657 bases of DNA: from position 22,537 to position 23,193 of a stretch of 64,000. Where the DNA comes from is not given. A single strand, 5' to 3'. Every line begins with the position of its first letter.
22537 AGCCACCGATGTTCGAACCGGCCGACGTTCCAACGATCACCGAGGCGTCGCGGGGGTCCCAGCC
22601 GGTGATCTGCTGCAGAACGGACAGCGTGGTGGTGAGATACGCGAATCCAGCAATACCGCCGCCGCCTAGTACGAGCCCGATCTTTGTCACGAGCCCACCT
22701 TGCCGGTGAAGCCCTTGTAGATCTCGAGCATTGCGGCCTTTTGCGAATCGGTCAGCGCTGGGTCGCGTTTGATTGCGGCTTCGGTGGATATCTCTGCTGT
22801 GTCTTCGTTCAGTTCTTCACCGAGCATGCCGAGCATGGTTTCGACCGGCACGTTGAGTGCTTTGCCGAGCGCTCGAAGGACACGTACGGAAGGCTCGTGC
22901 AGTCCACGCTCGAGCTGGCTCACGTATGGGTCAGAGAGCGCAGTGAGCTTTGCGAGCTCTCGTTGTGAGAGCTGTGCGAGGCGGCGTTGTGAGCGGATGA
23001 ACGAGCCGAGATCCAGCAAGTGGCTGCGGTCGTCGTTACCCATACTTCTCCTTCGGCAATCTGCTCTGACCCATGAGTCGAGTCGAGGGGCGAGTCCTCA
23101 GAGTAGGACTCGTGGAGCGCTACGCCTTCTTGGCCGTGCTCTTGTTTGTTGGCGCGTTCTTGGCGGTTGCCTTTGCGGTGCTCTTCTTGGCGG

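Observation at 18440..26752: Self-contained neutral-lipid (TAG/wax-ester) module: precursor supply, acylation, two WS/DGATs, two lipases, a coat-like protein and a regulator in one tight block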

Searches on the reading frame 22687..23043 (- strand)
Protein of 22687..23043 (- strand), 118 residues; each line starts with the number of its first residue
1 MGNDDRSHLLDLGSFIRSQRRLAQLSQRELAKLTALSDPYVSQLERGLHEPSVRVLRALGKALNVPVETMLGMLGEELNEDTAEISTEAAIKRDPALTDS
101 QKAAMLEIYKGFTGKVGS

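Call 4: search_protein_families(library=pfam, proteins=[window:22687-23043:-], max_evalue=0.01)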
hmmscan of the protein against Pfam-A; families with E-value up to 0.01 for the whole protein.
window:22687-23043:- (118 aa): 4 families
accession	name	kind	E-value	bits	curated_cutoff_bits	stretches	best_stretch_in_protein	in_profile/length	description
PF01381.28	HTH_3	-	7.9e-12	45.5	23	1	16-68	1-53/55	Helix-turn-helix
PF13560.12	HTH_31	-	1.6e-11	44.8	27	1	11-68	1-59/64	Helix-turn-helix domain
PF13744.12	HTH_37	-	7.6e-05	22.9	27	1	11-62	18-70/80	Helix-turn-helix domain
PF12844.13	HTH_19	-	0.0016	18.8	30.2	1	13-71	1-58/64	Helix-turn-helix domain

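Call 5: search_protein_families(library=ncbifam, proteins=[window:22687-23043:-], max_evalue=0.01)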
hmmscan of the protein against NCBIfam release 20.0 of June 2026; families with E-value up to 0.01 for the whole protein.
window:22687-23043:- (118 aa): 12 families
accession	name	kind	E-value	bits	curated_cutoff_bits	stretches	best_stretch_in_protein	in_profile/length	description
NF006015.0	PRK08154.1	subfamily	7.7e-12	45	204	1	4-77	23-96/314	anaerobic benzoate catabolism transcriptional regulator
NF041677.1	trans_regClgR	equivalog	1.5e-08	34.7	170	1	13-92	10-90/113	transcriptional regulator ClgR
NF041951.1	phage_RstR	subfamily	3.4e-08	33.7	80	1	14-106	5-93/108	RstR family transcriptional repressor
NF007257.0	PRK09706.1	subfamily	1.1e-07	31.7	101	1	12-111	6-98/135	transcriptional repressor DicA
NF010465.0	PRK13890.1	equivalog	1e-06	28.8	96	1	24-89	18-81/121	conjugal transfer protein TrbA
NF046032.1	TransRegSlrRBacil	equivalog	1.7e-06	28.2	250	1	12-70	2-61/149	HTH-type transcriptional regulator SlrR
TIGR03070.1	couple_hipB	subfamily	3.1e-06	27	71.65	1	11-63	2-54/58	type II toxin-antitoxin system Y4mF family antitoxin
TIGR00270.2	TIGR00270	equivalog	4e-05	23.5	110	1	11-66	75-130/159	multiprotein bridging factor aMBF1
NF052239.1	antitox_spr1629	equivalog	0.0011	18.2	335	1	13-68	4-59/377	spr1629 family repressor/antitoxin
NF007408.0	PRK09943.1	equivalog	0.002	17.7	211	1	11-71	7-67/185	HTH-type transcriptional regulator PuuR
NF038139.1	Reg_Aceta_RamB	equivalog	0.002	16.9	700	1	13-66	4-57/465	acetate metabolism transcriptional regulator RamB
NF047948.1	male_kill_WMK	equivalog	0.0025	17.3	300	1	12-72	6-66/300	WO male-killing family protein Wmk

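Call 89: search_protein_families(library=padloc, proteins=[window:22687-23043:-], max_evalue=0.001)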
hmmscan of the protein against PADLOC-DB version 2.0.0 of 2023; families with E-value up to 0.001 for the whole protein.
window:22687-23043:- (118 aa): 17 families
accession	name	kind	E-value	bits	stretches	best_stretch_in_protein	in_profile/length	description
PDLC02926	HTH_VI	-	5.1e-14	50.3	1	12-88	2-77/92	-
PDLC04142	capH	-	1.7e-08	33.5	1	16-105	11-91/103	capH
PDLC03949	RmrA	-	9.9e-08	29.2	1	19-107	10-101/363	-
PDLC03955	RmrA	-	7.5e-07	26.7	1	19-70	28-79/371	-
PDLC03954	RmrA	-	2.2e-06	24.9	1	16-85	15-83/380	-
PDLC03951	RmrA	-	2.7e-06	24.6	1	19-81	16-78/400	-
PDLC03953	RmrA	-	3.3e-06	24.6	1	15-91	9-84/373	-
PDLC03671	Control_protein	-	3.9e-06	25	1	15-75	18-78/84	control protein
PDLC03947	RmrA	-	4.1e-06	23.9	1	16-72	16-72/383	-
PDLC03952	RmrA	-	5e-06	23.6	1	16-71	27-82/395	-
PDLC03946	RmrA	-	2.4e-05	21.2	1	20-83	11-74/357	-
PDLC03666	Control_protein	-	3.8e-05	22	1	13-81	8-77/77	control protein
PDLC03944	RmrA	-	6.2e-05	20.2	1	15-77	10-72/384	-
PDLC03665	Control_protein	-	0.00017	19.8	1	16-71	13-69/77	control protein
PDLC03664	Control_protein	-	0.00019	19.8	1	4-65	6-67/74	control protein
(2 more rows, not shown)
